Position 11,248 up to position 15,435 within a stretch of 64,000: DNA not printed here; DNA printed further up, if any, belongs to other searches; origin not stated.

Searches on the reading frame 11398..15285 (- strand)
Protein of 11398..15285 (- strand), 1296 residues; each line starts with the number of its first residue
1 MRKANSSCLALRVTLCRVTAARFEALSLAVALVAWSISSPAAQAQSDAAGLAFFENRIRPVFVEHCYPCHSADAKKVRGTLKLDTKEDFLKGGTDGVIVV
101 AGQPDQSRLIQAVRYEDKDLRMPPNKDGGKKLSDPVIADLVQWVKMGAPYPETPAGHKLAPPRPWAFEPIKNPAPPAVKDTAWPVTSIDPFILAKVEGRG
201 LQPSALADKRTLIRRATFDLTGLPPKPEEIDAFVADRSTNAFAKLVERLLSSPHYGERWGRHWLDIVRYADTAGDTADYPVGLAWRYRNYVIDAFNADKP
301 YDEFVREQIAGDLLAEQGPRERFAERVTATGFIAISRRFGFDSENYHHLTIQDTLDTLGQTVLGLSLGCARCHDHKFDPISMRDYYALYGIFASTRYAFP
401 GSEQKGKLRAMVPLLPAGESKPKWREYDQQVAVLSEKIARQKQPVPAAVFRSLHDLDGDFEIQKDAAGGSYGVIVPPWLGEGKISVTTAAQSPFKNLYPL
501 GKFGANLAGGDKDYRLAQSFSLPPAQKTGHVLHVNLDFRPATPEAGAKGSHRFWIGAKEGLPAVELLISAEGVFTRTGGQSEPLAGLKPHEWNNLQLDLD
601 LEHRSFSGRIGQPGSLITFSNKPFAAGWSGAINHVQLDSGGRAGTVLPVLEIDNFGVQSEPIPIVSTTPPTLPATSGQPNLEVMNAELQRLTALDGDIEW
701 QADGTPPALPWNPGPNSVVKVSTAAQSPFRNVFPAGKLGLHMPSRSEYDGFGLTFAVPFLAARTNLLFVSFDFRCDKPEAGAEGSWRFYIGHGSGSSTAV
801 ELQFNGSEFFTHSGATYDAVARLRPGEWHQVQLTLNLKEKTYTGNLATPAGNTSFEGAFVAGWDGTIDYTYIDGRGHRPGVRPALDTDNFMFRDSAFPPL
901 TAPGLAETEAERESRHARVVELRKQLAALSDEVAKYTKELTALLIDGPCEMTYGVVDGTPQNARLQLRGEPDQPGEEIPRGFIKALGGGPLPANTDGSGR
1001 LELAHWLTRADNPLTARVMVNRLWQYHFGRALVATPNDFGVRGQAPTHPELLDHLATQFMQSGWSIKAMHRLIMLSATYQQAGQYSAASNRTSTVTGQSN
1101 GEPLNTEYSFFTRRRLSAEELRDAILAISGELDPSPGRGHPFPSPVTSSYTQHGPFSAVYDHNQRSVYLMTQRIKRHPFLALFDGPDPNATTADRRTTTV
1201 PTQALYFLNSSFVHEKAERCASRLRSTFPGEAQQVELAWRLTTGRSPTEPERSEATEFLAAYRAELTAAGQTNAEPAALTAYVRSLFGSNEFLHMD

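Call 14: search_protein_families(library=pfam, proteins=[window:11398-15285:-], max_evalue=0.001)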
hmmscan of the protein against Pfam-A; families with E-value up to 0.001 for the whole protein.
window:11398-15285:- (1296 aa): 3 families
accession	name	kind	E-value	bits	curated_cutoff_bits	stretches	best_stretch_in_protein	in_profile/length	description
PF07587.16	PSD1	-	4.8e-82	275.5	28.5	1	999-1259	1-244/244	Protein of unknown function (DUF1553)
PF07583.16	PSCyt2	-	4.9e-81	272.1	29.8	1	188-396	2-208/209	Protein of unknown function (DUF1549)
PF07635.16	PSCyt1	-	1.2e-14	55.1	22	1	66-125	1-58/59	Planctomycete cytochrome C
